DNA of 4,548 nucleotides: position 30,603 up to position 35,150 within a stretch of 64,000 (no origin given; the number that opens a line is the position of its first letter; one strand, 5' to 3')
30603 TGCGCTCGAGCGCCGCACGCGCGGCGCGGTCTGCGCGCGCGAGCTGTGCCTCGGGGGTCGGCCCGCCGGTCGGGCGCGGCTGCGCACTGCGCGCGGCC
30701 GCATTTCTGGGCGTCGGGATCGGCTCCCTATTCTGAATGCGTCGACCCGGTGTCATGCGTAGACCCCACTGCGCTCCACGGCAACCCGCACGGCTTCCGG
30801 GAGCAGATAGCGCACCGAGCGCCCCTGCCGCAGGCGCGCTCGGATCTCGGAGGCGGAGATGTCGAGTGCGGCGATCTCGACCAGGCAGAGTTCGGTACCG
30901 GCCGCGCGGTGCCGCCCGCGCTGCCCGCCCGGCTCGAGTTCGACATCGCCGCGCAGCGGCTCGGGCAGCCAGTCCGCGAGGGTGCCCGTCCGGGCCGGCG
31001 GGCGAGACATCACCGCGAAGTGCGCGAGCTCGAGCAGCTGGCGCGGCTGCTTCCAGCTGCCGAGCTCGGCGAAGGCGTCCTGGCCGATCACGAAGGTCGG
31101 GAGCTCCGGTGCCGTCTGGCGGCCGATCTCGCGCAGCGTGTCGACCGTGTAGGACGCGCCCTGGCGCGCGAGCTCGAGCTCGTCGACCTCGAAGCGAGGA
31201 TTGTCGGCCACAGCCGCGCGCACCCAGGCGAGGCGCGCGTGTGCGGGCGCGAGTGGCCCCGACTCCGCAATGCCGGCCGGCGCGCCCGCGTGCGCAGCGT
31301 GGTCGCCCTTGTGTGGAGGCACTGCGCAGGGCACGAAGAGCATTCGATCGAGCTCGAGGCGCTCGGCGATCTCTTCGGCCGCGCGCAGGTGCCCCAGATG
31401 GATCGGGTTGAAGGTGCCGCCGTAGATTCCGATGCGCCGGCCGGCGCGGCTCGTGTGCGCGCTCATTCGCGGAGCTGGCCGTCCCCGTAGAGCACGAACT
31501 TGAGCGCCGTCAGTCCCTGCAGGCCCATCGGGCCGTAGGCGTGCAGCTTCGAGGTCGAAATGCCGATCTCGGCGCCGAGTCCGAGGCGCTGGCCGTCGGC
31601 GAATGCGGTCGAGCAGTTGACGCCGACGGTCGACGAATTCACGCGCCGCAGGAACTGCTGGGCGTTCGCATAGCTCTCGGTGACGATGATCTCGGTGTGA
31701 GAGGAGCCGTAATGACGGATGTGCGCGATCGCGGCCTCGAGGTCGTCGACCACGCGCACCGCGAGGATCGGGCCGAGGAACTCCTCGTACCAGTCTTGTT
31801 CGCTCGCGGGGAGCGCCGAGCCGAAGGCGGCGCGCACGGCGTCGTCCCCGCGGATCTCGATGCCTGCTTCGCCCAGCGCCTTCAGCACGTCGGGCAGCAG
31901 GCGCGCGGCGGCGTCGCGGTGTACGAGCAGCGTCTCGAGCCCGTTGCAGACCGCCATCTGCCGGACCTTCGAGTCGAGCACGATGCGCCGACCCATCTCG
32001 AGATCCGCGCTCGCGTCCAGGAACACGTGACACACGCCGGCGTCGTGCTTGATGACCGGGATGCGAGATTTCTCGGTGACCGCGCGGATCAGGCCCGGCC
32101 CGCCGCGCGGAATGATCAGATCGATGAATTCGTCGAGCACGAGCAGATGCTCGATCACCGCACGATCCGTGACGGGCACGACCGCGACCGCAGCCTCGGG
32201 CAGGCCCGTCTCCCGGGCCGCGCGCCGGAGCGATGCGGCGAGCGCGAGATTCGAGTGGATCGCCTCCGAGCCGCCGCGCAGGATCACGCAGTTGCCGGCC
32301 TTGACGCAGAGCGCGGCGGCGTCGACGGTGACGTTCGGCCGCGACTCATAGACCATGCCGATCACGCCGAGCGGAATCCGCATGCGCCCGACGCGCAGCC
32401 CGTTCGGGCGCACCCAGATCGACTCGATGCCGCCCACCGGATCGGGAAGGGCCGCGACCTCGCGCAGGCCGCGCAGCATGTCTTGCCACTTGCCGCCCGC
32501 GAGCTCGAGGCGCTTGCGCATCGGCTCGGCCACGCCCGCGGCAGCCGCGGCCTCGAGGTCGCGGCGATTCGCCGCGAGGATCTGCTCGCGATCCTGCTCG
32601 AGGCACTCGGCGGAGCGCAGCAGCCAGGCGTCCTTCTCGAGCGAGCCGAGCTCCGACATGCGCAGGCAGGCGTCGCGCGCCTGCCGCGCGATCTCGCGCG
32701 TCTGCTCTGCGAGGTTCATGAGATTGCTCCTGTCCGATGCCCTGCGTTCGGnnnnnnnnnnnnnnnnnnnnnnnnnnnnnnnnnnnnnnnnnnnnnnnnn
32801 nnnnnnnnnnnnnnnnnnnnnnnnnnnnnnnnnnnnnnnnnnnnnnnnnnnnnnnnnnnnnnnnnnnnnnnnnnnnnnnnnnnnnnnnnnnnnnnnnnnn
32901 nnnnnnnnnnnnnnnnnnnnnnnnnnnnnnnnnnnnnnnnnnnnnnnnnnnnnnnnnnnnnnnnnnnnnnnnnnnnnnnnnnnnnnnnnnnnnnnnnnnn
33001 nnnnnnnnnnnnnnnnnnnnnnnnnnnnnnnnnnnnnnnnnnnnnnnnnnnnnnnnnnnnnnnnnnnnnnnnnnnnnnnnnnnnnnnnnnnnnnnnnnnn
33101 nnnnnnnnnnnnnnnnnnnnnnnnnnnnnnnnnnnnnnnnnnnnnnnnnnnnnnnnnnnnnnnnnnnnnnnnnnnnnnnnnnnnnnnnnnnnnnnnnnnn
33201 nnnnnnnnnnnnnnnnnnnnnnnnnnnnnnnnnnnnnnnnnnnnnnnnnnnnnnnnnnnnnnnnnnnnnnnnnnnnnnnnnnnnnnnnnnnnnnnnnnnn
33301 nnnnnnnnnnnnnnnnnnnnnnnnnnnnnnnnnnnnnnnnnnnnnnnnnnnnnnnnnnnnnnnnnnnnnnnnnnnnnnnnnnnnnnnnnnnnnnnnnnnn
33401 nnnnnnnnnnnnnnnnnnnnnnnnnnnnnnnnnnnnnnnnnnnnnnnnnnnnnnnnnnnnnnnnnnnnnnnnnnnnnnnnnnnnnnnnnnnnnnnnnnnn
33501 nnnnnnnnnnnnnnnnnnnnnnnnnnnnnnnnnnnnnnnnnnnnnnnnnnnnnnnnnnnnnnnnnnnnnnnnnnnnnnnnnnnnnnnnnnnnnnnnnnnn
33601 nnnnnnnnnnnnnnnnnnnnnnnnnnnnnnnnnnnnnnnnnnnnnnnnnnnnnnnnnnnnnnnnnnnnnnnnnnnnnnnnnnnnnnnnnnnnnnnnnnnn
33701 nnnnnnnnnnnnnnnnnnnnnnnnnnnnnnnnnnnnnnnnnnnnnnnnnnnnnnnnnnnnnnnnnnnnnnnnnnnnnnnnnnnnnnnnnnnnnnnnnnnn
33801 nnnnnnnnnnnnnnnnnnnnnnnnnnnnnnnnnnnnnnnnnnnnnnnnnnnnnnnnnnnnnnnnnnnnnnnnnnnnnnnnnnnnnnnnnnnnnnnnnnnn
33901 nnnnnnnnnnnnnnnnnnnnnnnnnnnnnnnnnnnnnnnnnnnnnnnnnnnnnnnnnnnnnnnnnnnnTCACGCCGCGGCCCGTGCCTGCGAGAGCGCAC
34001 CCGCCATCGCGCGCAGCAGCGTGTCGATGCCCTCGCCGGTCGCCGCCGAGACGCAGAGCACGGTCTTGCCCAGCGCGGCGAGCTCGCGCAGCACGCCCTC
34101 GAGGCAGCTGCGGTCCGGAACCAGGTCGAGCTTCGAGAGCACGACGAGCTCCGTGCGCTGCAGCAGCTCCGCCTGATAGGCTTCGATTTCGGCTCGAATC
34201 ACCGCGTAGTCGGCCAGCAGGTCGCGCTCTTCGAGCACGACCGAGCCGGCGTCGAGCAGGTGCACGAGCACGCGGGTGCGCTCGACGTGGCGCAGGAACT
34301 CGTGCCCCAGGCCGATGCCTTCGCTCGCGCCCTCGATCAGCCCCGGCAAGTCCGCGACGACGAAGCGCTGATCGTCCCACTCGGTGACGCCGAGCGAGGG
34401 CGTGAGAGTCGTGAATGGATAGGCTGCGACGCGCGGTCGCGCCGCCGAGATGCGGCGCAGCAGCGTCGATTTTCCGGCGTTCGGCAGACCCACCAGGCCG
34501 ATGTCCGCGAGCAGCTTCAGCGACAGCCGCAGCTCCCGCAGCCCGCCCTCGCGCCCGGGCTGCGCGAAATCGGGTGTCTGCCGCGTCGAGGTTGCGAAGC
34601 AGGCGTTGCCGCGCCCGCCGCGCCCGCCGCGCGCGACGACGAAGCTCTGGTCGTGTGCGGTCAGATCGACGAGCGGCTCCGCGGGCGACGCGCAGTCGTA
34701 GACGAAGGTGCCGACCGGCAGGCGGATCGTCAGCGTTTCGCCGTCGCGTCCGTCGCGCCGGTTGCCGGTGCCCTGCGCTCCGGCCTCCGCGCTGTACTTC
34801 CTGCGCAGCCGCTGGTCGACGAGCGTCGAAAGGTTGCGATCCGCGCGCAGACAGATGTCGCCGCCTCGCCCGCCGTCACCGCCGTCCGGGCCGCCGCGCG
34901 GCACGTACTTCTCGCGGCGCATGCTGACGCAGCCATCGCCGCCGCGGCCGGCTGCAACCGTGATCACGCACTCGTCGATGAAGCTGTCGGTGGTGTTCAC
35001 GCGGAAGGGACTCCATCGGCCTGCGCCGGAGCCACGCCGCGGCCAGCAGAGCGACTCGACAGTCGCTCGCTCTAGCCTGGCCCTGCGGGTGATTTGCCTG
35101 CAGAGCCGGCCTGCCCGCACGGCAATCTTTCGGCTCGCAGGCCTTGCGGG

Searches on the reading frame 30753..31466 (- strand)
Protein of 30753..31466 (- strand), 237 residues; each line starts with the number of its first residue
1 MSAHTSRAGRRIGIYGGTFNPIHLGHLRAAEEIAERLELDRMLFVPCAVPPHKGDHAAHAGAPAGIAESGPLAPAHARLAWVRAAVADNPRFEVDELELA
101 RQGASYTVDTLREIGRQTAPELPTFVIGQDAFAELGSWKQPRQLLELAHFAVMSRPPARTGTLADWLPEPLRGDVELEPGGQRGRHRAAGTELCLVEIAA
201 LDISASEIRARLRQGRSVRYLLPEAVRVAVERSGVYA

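Call 63: search_protein_families(library=pfam, proteins=[window:30753-31466:-], max_evalue=0.0001)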
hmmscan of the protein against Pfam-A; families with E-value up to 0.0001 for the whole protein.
window:30753-31466:- (237 aa): 1 family
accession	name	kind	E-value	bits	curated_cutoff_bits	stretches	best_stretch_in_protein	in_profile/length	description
PF01467.32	CTP_transf_like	-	8e-22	78.3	21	1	14-211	1-133/133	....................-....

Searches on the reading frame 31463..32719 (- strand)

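Call 63: search_protein_families(library=pfam, proteins=[window:31463-32719:-], max_evalue=0.0001)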
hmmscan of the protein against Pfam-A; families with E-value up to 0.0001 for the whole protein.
window:31463-32719:- (418 aa): 1 family
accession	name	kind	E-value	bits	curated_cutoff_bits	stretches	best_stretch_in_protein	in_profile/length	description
PF00171.27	Aldedh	-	2.6e-21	76.1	23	2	4-282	28-293/461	Aldehyde dehydrogenase family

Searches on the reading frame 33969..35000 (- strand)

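Call 63: search_protein_families(library=pfam, proteins=[window:33969-35000:-], max_evalue=0.0001)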
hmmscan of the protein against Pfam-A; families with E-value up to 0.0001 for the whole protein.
window:33969-35000:- (343 aa): 4 families
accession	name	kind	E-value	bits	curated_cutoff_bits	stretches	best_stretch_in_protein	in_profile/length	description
PF01018.28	GTP1_OBG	-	1.5e-56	190.8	27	1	8-163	1-155/155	GTP1/OBG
PF01926.29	MMR_HSR1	-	1.2e-23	83.8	21.9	1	167-280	2-103/113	50S ribosome-binding GTPase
PF02421.24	FeoB_N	-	1.8e-11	44.2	27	1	167-331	3-155/156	Ferrous iron transport protein B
PF03193.22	RsgA_GTPase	-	1.3e-05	25.6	30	0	283-335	55-107/174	RsgA GTPase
